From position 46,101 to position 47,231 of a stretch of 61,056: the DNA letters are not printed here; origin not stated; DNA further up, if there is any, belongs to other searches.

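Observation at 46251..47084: Vanadium-haloperoxidase-like PAP2 enzyme in a phage genome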

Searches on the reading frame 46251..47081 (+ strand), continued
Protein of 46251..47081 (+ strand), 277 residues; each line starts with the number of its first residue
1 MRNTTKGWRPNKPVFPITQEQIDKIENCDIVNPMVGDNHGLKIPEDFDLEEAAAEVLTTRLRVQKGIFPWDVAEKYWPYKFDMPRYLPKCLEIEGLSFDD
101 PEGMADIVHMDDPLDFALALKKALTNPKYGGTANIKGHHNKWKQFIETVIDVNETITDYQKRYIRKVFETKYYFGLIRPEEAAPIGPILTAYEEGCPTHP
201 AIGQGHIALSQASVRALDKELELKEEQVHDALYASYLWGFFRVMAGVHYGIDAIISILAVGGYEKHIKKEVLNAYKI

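Call 26: fold_search(model_id=the predicted structure, library=viral)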
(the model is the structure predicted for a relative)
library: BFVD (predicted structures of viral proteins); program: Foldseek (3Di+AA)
matches with E <= 10: 117; with E <= 0.001: 2
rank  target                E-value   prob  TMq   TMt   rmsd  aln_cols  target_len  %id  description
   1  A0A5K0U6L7            3.4e-05  1.00  0.47  0.28  13.0       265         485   21  PAP2 superfamily protein [Yasminevirus sp. GU-2018]
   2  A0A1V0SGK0            2.3e-04  1.00  0.48  0.22  11.4       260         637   17  PAP2 superfamily protein [Hokovirus HKV1]
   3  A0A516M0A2            9.9e-03  0.90  0.25  0.26  14.8       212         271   16  (no name in the UniProt tables at hand)
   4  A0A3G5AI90            1.0e-02  1.00  0.44  0.22   8.5       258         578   14  Uncharacterized protein [Sylvanvirus sp.]
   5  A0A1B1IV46            1.9e-02  1.00  0.38  0.56   8.5       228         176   12  (no name in the UniProt tables at hand)
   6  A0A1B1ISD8            1.3e-01  0.51  0.30  0.31  15.5       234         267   13  (no name in the UniProt tables at hand)
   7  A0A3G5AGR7            2.4e-01  0.38  0.23  0.28  17.9       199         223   13  Sphingomyelin synthase-like domain-containing protein [Solumvirus sp.]
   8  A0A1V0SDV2            3.3e-01  0.25  0.21  0.29  18.4       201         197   11  PAP2 superfamily protein [Indivirus ILV1]
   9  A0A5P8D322            7.4e-01  0.03  0.12  0.08  20.3       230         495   14  (no name in the UniProt tables at hand)
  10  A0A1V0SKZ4            8.6e-01  0.44  0.40  0.21  14.7       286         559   12  Uncharacterized protein [Klosneuvirus KNV1]
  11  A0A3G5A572            1.1e+00  0.11  0.22  0.27  20.5       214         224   12  Sphingomyelin synthase-like domain-containing protein [Harvfovirus sp.]
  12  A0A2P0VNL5            1.2e+00  0.51  0.35  0.52   5.9       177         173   12  PAP2 superfamily protein [Tetraselmis virus 1]
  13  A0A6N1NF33            1.2e+00  0.21  0.27  0.34  10.0       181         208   11  AtPDCT1/2 transmembrane domain-containing protein [Tupanvirus deep ocean]
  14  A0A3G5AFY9            1.2e+00  0.02  0.13  0.10  24.4       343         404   13  Uncharacterized protein [Solivirus sp.]
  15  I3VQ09                1.3e+00  0.03  0.15  0.12  18.1       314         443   14  B34 [miniopterid betaherpesvirus 1]
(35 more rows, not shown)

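Call 31: search_protein_representatives(alignment_id=A1)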
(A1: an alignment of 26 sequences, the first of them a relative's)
Query: 26 sequences, 278 profile positions. Proteins with E-value up to 0.001 (for the whole library): 834; up to 1e-10: 333; up to 1e-30: 110. The best 150 are listed.
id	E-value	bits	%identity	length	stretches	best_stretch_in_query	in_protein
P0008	1.2e-131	454.5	-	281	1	1-277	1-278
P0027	1.2e-107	375.7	-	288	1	2-277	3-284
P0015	4.0e-106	370.7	-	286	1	3-277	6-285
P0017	5.0e-104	363.8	-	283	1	2-277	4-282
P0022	5.8e-104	363.6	-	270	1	2-276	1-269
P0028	1.5e-94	332.8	-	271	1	2-276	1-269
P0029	2.9e-94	331.8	-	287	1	3-277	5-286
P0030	2.3e-88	312.5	-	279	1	3-277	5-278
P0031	6.8e-88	310.9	-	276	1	3-271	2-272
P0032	2.7e-85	302.4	-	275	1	1-276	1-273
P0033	1.9e-82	293.0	-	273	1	1-277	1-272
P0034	4.0e-82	292.0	-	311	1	5-276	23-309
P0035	4.4e-79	282.0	-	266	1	1-263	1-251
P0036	3.2e-78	279.2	-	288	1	3-277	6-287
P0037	5.8e-78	278.4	-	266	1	1-263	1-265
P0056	5.0e-66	239.2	-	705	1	3-277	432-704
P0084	3.5e-48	180.7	-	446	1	3-264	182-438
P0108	2.5e-40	154.9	-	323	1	4-266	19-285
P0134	2.4e-30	122.1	-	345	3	179-264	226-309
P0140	3.2e-29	118.4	-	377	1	3-268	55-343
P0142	4.0e-29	118.1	-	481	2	139-263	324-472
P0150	3.4e-26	108.5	-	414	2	103-263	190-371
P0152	7.7e-26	107.4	-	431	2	99-263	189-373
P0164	1.2e-22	97.0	-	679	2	103-263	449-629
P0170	8.5e-21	90.8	-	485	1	102-264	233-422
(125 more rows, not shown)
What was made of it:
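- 834 clusters (50% identity) at E<=1e-3 and 110 at E<=1e-30, mostly full-length proteins of 250-290 aa (call 31).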

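Call 32: find_related_loci(query=A1, collection=genome_contigs, flank=10000)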
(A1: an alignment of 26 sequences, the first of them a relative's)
Query A1 (277 aa) in genome_contigs; peptide patterns used: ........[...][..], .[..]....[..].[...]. (x = any residue, [..] = any of these).
33 stretches matched a pattern; 5 encode a relative of the query (tblastn E <= 1e-3); 5 distinct loci.
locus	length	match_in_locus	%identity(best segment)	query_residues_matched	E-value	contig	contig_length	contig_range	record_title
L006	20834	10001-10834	42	6-276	2e-66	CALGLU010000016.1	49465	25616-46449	MAG: uncultured Saprospiraceae bacterium isolate H3_Bin_METABAT__97_1_1 genome assembly, contig: c_000000045889, whole g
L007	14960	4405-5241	41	5-276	7e-66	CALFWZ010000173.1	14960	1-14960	MAG: uncultured Saprospiraceae bacterium isolate L1_Bin_Bin_172_1 genome assembly, contig: c_000000185587, whole genome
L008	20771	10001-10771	32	6-257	3e-37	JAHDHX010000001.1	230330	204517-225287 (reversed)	MAG: Candidatus Gracilibacteria bacterium isolate MAG-8 RZ_117, whole genome shotgun sequence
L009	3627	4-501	37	115-275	9e-23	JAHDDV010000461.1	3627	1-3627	MAG: Chitinophagales bacterium isolate MAG-166 RZ_65854, whole genome shotgun sequence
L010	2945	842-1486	29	30-252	7e-18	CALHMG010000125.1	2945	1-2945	MAG: uncultured Gammaproteobacteria bacterium isolate R2_Bin_MAXBIN__073_sub_1 genome assembly, contig: c_000003155651,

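Call 33: find_related_loci(query=A1, collection=viral_contigs, flank=10000)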
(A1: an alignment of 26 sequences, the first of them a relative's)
Query A1 (277 aa) in viral_contigs; peptide patterns used: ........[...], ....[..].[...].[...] (x = any residue, [..] = any of these).
50 stretches matched a pattern; 6 encode a relative of the query (tblastn E <= 1e-3); 6 distinct loci.
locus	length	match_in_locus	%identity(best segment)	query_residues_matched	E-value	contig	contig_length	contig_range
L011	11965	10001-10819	41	6-277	2e-59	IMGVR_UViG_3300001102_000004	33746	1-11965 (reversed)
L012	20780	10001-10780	31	1-261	7e-38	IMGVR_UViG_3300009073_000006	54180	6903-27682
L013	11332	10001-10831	30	1-255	4e-32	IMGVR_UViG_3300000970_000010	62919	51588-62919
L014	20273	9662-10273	29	43-258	1e-17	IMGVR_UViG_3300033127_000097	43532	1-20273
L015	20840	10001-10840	24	6-252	4e-11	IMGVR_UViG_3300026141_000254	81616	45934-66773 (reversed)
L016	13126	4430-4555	38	192-233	2e-4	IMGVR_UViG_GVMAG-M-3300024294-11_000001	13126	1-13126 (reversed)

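Call 36: search_protein_families(library=pfam, proteins=[P0056, P0084, P0134, P0140, P0142, P0150, P0152, P0164, P0170, P0108], max_evalue=0.01)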
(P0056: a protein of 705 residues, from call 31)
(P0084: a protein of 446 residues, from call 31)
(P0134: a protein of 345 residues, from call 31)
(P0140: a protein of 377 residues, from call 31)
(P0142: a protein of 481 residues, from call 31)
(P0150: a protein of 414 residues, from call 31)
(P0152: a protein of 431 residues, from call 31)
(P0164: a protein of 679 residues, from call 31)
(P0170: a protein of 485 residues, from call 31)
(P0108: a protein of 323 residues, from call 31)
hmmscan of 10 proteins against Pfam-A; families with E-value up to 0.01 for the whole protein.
P0056 (705 aa): 1 family
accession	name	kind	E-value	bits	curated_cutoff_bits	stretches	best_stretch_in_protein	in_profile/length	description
PF05572.19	Peptidase_M43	-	1.3e-12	48.3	23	1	231-312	69-151/152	Pregnancy-associated plasma protein-A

P0084 (446 aa): 3 families
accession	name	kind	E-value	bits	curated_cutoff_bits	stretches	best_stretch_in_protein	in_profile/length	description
PF00413.30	Peptidase_M10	-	2.3e-11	44.3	24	1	10-141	5-138/159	Matrixin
PF12044.14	Metallopep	-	2e-05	23.8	27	1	118-141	319-342/427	Putative peptidase family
PF10462.15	Peptidase_M66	-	0.0078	15.7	20.6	0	112-133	191-212/306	Peptidase M66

P0134 (345 aa): 1 family
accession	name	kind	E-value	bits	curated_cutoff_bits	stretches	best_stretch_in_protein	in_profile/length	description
PF01569.27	PAP2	-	1.9e-05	24.9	27.2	1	189-311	19-119/130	PAP2 superfamily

P0140 (377 aa): 1 family
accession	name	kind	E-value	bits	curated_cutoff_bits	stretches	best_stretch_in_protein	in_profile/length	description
PF01569.27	PAP2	-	0.0032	17.7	27.2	1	238-340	16-118/130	PAP2 superfamily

P0142 (481 aa): 2 families
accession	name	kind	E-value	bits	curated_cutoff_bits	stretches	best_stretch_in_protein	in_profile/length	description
PF01569.27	PAP2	-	2.1e-08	34.4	27.2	1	343-465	7-109/130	PAP2 superfamily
PF03189.18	Otopetrin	-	0.00097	18.6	27.8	0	416-444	76-104/434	Otopetrin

P0150 (414 aa): 1 family
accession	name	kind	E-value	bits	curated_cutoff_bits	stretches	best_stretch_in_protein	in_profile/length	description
PF01569.27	PAP2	-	2.7e-05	24.3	27.2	1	242-369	7-114/130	PAP2 superfamily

P0152 (431 aa): 1 family
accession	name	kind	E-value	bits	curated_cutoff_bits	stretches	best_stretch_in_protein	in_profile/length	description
PF01569.27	PAP2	-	7.6e-07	29.4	27.2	1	256-371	16-114/130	PAP2 superfamily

P0164 (679 aa): 2 families
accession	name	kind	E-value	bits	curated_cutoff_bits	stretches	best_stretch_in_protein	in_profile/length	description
PF00353.25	HemolysinCabind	-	1.7e-36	124.2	23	4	104-138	2-36/36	RTX calcium-binding nonapeptide repeat (4 copies)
PF01569.27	PAP2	-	0.00058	20.1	27.2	1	514-631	18-118/130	PAP2 superfamily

P0170 (485 aa): 1 family
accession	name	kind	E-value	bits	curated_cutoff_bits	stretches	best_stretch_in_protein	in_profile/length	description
PF01569.27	PAP2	-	7.8e-07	29.3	27.2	1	301-419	16-114/130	PAP2 superfamily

P0108 (323 aa): 1 family
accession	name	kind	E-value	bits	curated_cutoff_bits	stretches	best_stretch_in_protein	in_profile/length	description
PF01569.27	PAP2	-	6.3e-06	26.4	27.2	1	186-280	16-114/130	PAP2 superfamily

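Call 41: search_protein_families(library=pfam, proteins=[L006:7081-9630:-, L008:8346-9911:-, L008:11033-12232:+, L014:7788-9518:+, L012:7868-9145:+, L012:9474-9986:+, L015:9108-9926:+, L007:5751-6665:+, L003:7836-9767:+, L010:1836-2900:-], max_evalue=0.01)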
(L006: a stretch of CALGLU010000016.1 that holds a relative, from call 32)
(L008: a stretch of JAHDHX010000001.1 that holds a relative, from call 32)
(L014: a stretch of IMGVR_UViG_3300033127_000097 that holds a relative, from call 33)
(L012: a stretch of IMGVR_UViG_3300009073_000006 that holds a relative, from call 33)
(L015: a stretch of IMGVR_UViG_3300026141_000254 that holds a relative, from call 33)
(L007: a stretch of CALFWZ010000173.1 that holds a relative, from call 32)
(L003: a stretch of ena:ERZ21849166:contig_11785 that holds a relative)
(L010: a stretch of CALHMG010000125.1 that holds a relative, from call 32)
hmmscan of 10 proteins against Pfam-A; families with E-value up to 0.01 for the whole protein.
L006:7081-9630:- (850 aa): 2 families
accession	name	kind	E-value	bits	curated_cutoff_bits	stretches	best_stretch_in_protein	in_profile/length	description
PF00932.25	LTD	-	6e-11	43.1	34.3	2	623-674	4-51/109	Lamin Tail Domain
PF03372.29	Exo_endo_phos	-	6e-10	39.7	24.5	1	55-272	3-174/225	Endonuclease/Exonuclease/phosphatase family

L008:8346-9911:- (522 aa): 2 families
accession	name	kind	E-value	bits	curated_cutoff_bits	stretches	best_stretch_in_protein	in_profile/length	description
PF00883.26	Peptidase_M17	-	1.1e-112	376.8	25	1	208-515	2-309/310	Cytosol aminopeptidase family, catalytic domain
PF02789.23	Peptidase_M17_N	-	0.00047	20.5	23.4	1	71-150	15-95/129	Cytosol aminopeptidase family, N-terminal domain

L008:11033-12232:+ (400 aa): 3 families
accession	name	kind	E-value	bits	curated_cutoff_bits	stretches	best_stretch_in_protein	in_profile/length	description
PF00764.25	Arginosuc_synth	-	3.9e-33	115.2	27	1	5-164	2-161/162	Arginosuccinate synthase N-terminal HUP domain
PF20979.2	Arginosuc_syn_C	-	1.5e-30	106.8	27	1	173-385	1-214/219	Arginosuccinate synthase C-terminal domain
PF06508.19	QueC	-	0.00053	20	22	1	6-63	3-59/210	Queuosine biosynthesis protein QueC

L014:7788-9518:+ (577 aa): 1 family
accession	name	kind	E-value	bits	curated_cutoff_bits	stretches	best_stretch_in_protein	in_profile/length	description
PF01391.23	Collagen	-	1.9e-38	130.5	27.2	5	56-112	3-59/60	Collagen triple helix repeat (20 copies)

L012:7868-9145:+ (426 aa): 0 families

L012:9474-9986:+ (171 aa): 0 families

L015:9108-9926:+ (273 aa): 2 families
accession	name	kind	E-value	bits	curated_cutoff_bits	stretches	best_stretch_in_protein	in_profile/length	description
PF01400.30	Astacin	-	0.00021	21.4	22.5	1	65-234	2-152/189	Astacin (Peptidase family M12A)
PF13574.12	Reprolysin_2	-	0.0045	17.3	27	1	138-173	113-145/195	Metallo-peptidase family M12B Reprolysin-like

L007:5751-6665:+ (305 aa): 2 families
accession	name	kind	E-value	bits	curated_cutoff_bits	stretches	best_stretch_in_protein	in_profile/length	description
PF20591.4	DUF6792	-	4.3e-07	29.9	25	1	118-220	60-159/220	Domain of unknown function (DUF6792)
PF01764.32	Lipase_3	-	2.7e-06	27.8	22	1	127-208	2-89/140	Lipase (class 3)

L003:7836-9767:+ (644 aa): 1 family
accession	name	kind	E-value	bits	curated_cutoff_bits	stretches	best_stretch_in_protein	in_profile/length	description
PF00182.24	Glyco_hydro_19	-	0.00043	20.6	25.5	1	339-429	56-146/232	Chitinase class I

L010:1836-2900:- (355 aa): 1 family
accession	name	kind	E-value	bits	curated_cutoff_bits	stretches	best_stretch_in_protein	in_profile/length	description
PF00150.24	Cellulase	-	6e-08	32.9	23.5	1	11-266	9-269/272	Cellulase (glycosyl hydrolase family 5)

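Call 43: find_encoding_contigs(protein=P0015, flank=6000, max_places=1)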
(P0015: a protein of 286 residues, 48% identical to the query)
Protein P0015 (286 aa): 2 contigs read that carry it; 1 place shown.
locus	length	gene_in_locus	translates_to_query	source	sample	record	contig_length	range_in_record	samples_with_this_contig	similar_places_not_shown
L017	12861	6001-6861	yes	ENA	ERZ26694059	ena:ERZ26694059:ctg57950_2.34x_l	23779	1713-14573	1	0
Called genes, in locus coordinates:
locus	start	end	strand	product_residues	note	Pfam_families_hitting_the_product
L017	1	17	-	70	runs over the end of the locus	-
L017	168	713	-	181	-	-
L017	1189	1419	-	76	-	PF00226:DnaJ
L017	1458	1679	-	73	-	-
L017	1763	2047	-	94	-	-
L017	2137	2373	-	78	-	-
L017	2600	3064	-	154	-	-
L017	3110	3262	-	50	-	-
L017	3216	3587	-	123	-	-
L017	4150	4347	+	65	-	-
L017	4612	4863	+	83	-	-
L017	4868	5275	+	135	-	-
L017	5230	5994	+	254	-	-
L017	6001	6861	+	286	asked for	-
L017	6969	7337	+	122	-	-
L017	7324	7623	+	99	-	-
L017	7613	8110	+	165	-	-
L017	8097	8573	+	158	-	-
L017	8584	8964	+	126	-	-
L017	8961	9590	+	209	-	-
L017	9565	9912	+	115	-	-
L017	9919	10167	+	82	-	PF24729:Acb2_Tad1_hairpin (weak)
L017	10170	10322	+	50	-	-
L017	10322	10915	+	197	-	-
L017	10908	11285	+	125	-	-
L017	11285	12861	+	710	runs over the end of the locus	-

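Call 44: find_encoding_contigs(protein=P0017, flank=6000, max_places=1)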
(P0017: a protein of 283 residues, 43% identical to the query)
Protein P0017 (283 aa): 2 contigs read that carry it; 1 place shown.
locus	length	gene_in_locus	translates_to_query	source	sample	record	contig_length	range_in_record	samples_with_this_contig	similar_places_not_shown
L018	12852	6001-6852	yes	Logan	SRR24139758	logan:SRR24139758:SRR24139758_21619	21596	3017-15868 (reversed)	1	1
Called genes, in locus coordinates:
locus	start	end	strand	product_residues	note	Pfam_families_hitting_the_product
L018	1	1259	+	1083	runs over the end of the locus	-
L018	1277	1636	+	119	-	-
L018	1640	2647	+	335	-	-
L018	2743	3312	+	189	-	-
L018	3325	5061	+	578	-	-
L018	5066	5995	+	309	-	-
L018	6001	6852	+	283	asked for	-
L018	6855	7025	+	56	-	-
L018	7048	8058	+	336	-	-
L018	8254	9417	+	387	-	-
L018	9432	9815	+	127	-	-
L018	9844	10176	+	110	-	-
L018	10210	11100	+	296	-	-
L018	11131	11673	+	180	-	-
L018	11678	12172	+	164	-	-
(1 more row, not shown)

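Call 45: find_encoding_contigs(protein=P0022, flank=6000, max_places=1)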
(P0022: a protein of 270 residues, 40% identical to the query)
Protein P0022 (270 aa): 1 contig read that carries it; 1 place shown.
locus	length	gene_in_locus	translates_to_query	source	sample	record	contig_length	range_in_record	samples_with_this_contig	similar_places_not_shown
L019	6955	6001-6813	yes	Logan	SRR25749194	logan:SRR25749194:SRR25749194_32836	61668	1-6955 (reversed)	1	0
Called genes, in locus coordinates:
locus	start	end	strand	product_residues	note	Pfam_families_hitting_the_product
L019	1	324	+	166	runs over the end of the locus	PF18143:HAD_SAK_2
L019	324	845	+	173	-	-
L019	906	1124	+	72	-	-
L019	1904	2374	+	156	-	-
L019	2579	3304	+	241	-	-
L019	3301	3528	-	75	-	-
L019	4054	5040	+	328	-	PF11860:Muramidase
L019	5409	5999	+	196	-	-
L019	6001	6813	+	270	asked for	PF22778:VCPO_2nd (faint), PF01569:PAP2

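Call 46: find_encoding_contigs(protein=P0025, flank=6000, max_places=1)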
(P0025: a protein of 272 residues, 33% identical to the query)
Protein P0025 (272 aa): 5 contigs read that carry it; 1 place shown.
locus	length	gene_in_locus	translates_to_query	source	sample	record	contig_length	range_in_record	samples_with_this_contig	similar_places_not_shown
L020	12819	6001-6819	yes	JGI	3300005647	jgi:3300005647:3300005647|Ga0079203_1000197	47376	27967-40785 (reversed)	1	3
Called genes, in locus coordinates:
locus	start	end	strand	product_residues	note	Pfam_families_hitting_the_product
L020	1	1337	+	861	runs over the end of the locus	PF00150:Cellulase (weak)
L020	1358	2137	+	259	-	-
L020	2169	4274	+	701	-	-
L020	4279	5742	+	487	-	-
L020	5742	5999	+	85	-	-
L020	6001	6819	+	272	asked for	PF01569:PAP2 (weak)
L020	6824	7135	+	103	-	PF16083:Phage_holin_3_3 (weak)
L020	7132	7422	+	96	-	-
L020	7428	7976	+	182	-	-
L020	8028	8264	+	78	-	-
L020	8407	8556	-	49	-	-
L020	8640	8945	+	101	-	-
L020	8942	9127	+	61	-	-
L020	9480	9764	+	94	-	-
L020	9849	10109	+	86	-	-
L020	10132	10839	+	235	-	-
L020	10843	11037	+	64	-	-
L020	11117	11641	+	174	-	-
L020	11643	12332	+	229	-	PF09588:YqaJ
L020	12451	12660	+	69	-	-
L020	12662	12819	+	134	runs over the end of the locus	-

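Call 47: find_encoding_contigs(protein=P0001, flank=10000, max_places=2)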
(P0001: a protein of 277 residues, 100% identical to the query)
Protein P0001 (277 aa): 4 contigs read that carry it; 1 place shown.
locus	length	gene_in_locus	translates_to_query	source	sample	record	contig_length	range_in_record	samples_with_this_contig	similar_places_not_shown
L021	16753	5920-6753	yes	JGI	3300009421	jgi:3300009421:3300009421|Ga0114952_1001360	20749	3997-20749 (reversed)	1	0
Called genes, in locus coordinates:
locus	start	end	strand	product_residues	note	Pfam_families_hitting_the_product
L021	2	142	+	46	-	?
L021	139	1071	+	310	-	PF09524:Phg_2220_C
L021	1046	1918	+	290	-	-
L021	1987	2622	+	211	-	-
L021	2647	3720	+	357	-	PF00145:DNA_methylase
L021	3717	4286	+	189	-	-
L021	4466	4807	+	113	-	-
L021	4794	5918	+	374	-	PF00082:Peptidase_S8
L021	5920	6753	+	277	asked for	-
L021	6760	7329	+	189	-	PF02195:ParB_N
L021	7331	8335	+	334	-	PF01555:N6_N4_Mtase (faint)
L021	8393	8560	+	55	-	-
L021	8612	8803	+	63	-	PF12728:HTH_17 (weak)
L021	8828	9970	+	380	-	-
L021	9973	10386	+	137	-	-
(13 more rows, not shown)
